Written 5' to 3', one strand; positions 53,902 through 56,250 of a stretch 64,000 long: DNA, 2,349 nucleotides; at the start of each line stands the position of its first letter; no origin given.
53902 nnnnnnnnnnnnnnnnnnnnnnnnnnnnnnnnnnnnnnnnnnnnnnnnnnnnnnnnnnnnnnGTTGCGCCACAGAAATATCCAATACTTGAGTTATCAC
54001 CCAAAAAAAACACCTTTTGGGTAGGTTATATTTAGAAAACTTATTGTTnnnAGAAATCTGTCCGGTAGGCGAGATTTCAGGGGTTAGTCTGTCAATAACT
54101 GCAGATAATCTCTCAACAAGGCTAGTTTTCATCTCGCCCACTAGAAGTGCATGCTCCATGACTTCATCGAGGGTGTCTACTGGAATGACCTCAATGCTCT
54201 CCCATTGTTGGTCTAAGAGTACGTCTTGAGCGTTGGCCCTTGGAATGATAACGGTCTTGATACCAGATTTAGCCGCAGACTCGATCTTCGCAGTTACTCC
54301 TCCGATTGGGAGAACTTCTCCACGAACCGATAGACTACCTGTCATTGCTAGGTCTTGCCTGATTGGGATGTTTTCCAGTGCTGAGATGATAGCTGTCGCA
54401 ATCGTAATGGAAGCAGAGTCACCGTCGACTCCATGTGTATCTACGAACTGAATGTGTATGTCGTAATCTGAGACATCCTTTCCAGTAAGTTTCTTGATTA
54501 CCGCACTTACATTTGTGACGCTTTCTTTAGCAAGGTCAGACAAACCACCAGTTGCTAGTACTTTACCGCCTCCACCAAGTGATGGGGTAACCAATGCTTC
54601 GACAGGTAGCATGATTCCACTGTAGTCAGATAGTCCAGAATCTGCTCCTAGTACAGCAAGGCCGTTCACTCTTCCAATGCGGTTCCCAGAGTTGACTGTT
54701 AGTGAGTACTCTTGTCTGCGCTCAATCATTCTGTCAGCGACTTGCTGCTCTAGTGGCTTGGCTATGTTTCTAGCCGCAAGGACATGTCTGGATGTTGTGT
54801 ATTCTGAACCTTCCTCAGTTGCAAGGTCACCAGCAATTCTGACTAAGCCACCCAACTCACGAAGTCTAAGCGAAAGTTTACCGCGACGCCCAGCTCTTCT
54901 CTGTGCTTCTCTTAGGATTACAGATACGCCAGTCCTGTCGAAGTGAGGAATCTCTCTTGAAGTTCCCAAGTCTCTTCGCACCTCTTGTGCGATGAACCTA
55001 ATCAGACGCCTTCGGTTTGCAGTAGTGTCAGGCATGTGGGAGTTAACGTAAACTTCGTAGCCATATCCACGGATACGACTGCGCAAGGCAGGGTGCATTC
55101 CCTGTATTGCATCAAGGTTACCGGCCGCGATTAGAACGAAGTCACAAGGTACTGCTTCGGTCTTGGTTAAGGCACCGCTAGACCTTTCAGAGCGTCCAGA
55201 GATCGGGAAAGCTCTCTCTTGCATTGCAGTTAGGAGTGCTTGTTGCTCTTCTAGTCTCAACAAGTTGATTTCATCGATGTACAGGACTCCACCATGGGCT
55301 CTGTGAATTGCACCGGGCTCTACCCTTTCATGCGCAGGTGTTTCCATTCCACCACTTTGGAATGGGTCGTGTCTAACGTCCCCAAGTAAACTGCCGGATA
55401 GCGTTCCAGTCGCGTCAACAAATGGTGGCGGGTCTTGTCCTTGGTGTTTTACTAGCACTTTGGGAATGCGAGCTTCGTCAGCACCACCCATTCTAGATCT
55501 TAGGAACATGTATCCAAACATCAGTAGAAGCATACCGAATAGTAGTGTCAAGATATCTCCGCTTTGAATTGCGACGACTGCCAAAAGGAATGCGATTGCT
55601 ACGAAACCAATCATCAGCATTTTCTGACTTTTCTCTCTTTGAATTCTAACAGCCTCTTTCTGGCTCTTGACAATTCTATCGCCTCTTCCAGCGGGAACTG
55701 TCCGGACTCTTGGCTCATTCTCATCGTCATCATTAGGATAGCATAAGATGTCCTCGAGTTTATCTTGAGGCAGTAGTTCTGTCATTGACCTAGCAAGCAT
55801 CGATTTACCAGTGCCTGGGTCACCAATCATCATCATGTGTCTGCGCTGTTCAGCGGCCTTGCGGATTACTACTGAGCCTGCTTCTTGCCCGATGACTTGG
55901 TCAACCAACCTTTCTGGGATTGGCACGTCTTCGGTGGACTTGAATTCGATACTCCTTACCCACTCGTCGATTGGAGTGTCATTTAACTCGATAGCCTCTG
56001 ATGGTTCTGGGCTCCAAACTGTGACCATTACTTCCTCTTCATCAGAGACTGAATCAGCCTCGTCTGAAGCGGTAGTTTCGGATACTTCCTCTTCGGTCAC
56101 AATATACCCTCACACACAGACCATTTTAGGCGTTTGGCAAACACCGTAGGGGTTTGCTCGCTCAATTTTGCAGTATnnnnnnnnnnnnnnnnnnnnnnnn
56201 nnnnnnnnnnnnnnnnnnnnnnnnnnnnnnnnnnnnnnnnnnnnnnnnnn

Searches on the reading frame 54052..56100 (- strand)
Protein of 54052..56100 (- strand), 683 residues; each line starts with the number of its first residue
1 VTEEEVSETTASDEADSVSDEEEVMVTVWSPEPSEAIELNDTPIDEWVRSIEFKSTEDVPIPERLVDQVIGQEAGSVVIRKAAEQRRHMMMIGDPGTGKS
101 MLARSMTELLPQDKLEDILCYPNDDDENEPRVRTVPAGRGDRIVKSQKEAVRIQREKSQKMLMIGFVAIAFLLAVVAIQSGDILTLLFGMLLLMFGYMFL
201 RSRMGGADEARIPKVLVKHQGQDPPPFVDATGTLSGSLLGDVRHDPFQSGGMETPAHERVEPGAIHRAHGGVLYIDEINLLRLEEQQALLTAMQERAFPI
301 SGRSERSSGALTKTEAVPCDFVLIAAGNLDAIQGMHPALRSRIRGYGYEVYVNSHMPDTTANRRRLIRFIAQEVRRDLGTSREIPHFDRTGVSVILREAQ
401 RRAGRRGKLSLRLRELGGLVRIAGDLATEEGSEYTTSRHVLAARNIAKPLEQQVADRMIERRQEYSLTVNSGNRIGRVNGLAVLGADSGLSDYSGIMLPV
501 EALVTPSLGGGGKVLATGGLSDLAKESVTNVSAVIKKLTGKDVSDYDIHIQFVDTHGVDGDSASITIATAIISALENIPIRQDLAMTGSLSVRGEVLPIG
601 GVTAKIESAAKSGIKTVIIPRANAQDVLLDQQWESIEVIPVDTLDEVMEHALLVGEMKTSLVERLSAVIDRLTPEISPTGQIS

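Call 19: search_protein_families(library=pfam, proteins=[window:54052-56100:-], max_evalue=0.01)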
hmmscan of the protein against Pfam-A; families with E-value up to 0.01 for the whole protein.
window:54052-56100:- (683 aa): 18 families
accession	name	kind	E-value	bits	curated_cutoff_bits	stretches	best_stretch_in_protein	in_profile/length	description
PF05362.19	Lon_C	-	2.5e-34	119.1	21.1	1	469-652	21-203/205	Lon protease (S16) C-terminal proteolytic domain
PF01078.27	Mg_chelatase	-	9.9e-15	54.9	20.3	2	67-118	3-54/207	Magnesium chelatase, subunit ChlI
PF07728.20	AAA_5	-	1e-12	48.7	22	2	258-342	53-138/139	AAA domain (dynein-related subfamily)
PF00158.32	Sigma54_activat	-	1.5e-11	44.8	20.2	1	254-305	79-129/168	Sigma-54 interaction domain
PF20436.4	LonB_AAA-LID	-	3e-09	37.2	22.4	1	386-443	1-58/65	Archaeal LonB, AAA+ ATPase LID domain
PF13541.12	ChlI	-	7.5e-09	36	27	1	519-623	16-121/121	Subunit ChlI of Mg-chelatase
PF00493.29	MCM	-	1.3e-07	31.4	23.3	1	260-298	112-150/224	MCM P-loop domain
PF13401.12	AAA_22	-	1.1e-05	26.2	27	1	85-125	4-33/130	AAA domain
PF13654.12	AAA_32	-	1.4e-05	25.5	21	1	234-327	12-107/133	LonB-like, AAA domain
PF12775.13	AAA_7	-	0.00022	21.2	25.8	1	75-115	22-62/181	P-loop containing dynein motor region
PF00004.35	AAA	-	0.00031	21.6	21.2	0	89-107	1-19/131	ATPase family associated with various cellular activities (AAA)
PF07726.17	AAA_3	-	0.00073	19.9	27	0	271-305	64-98/131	ATPase family associated with various cellular activities (AAA)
PF06068.19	TIP49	-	0.0024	17.5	23.8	0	62-111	23-75/347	TIP49 P-loop domain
PF13191.12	AAA_16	-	0.0027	18.6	32.6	0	80-113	17-51/167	AAA ATPase domain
PF24883.2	NPHP3_N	-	0.0046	17.6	24.8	0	84-129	20-65/164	Nephrocystin 3, N-terminal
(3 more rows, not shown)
